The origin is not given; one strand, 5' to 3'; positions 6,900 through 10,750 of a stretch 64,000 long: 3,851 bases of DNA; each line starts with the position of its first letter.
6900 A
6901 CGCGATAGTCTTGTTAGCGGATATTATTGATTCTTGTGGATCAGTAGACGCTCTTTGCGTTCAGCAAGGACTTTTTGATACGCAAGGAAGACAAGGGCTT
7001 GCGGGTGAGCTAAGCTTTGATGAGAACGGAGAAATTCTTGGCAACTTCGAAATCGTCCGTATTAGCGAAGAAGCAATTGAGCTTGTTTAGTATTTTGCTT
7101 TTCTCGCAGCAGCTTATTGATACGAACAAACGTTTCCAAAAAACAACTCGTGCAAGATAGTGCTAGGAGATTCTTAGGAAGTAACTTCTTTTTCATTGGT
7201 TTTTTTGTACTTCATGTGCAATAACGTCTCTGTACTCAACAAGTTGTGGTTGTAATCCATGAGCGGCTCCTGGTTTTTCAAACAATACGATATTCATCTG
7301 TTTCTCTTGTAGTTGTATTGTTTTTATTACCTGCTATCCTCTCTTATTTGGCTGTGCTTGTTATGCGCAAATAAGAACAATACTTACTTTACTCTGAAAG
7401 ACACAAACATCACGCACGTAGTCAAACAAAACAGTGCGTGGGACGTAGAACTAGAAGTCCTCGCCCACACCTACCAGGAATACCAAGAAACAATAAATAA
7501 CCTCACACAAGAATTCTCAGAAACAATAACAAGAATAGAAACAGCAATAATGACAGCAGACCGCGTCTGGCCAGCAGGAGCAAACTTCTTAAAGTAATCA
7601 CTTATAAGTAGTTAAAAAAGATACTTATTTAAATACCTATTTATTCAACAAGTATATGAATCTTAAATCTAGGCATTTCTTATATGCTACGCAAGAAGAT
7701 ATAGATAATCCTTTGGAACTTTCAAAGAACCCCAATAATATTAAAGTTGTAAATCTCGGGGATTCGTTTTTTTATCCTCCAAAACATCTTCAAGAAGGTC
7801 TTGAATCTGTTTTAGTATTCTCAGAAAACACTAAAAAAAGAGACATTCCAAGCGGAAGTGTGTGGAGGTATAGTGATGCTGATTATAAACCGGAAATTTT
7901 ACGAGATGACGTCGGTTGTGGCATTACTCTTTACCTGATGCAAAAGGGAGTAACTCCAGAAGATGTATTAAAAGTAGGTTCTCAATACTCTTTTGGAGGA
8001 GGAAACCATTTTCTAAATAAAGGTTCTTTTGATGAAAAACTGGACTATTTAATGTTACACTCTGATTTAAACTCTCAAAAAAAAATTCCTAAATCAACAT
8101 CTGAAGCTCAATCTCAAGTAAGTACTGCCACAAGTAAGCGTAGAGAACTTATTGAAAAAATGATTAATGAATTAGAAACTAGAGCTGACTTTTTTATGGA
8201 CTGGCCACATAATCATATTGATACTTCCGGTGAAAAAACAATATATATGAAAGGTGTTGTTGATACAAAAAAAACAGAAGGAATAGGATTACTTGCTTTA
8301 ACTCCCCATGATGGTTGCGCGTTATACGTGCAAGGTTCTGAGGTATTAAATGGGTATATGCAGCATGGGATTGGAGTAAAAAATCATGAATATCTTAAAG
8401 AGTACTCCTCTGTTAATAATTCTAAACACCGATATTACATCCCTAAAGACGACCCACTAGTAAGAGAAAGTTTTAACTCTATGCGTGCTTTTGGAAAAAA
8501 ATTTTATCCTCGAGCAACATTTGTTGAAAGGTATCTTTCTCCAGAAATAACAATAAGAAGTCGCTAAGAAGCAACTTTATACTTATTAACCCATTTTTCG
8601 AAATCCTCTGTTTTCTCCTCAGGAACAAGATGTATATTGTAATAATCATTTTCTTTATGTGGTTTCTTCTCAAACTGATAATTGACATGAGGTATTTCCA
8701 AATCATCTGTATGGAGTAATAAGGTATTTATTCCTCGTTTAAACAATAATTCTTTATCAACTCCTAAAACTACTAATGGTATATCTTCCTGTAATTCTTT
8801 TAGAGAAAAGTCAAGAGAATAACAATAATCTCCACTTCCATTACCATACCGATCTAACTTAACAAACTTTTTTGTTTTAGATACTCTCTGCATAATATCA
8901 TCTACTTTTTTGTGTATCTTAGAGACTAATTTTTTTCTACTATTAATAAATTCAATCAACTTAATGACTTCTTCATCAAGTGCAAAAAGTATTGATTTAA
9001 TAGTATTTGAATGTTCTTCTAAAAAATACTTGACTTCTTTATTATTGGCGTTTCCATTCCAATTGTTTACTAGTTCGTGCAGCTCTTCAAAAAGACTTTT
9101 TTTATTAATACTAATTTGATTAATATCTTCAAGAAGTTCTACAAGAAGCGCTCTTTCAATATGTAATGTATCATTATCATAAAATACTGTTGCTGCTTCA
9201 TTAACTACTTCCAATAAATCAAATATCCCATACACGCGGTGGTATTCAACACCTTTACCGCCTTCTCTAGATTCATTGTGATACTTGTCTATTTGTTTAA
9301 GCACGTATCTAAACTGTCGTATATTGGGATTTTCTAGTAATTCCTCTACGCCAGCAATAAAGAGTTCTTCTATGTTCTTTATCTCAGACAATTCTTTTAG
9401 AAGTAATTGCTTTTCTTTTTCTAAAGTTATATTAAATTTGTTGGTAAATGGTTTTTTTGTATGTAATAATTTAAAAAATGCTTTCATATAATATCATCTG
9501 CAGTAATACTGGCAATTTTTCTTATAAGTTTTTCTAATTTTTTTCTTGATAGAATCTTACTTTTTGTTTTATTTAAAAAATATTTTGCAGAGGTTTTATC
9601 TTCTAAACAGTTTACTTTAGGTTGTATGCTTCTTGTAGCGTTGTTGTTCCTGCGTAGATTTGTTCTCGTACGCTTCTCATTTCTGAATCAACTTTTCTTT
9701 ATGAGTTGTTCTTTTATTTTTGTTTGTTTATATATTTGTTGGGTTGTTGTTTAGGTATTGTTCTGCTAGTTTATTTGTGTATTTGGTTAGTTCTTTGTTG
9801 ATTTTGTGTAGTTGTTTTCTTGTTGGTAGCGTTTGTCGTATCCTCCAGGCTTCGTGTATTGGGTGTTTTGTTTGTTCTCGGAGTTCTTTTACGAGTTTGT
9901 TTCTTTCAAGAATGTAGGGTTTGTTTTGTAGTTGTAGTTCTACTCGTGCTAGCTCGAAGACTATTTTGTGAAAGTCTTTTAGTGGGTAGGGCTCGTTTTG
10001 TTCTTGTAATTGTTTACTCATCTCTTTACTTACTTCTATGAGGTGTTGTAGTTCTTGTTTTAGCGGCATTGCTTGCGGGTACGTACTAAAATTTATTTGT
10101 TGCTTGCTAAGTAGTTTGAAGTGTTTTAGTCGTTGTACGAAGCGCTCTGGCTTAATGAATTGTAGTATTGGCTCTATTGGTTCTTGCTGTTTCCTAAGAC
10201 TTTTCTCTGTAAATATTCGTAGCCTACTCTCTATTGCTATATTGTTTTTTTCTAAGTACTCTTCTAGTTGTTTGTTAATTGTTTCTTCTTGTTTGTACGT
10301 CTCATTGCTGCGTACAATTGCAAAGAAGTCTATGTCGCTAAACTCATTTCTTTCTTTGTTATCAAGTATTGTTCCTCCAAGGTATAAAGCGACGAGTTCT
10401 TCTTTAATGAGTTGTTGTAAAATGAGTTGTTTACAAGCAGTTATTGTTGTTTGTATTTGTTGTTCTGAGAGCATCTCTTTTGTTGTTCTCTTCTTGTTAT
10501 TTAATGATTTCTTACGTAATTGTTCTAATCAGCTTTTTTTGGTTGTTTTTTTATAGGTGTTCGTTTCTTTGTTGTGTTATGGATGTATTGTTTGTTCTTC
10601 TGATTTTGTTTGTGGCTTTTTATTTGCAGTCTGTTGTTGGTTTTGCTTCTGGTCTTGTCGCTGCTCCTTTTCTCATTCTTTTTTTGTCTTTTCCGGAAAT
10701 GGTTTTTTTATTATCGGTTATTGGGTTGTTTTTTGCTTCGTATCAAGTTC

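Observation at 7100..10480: AT-rich island of unrecognisable genes between two conserved transporter loci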

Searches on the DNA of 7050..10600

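Call 99: search_rna_families(source=window, start=7050, end=10600, threshold=evalue, max_evalue=1)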
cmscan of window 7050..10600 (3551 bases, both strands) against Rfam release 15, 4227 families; matches with E-value up to 1: 1.
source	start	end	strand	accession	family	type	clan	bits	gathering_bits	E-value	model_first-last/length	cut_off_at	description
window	8857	8892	-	RF00382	DnaX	Cis-reg; frameshift_element;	-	18.7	35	0.7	1-65/65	no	DnaX ribosomal frameshifting element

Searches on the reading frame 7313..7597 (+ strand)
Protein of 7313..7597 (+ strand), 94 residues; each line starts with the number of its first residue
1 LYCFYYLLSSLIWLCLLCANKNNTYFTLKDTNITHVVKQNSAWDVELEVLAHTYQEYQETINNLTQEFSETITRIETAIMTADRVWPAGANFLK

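Call 7: search_protein_families(library=pfam, proteins=[window:7313-7597:+], max_evalue=0.1)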
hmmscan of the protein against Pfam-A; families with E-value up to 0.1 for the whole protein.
window:7313-7597:+ (94 aa): 7 families
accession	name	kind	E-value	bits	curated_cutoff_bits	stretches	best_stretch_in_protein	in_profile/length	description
PF07745.19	Glyco_hydro_53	-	0.013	15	24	1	30-87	193-247/340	Glycosyl hydrolase family 53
PF16888.10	YwqH-like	-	0.024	15.3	33.7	1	49-83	74-108/123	YwqH-like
PF12483.13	GIDE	-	0.026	14.4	23.6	1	19-69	24-75/160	E3 Ubiquitin ligase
PF07989.16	Cnn_1N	-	0.072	13.7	28.5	1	28-68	33-73/74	Centrosomin N-terminal motif 1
PF18977.5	DUF5713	-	0.075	13.9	27.3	1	45-78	42-75/107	Family of unknown function (DUF5713)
PF06361.16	RTBV_P12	-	0.081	13.8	25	1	20-91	26-91/110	Rice tungro bacilliform virus P12 protein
PF13569.11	DUF4132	-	0.088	13.2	27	0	51-88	19-52/179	Domain of unknown function (DUF4132)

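Call 8: search_protein_families(library=padloc, proteins=[window:7313-7597:+], max_evalue=0.1)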
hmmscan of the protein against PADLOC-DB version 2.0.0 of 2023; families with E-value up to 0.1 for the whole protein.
window:7313-7597:+ (94 aa): 1 family
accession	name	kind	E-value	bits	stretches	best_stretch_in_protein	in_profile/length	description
PDLC00601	ZorA1|ZorA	-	0.0074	13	1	17-83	543-608/699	MotA/ExbB/TolQ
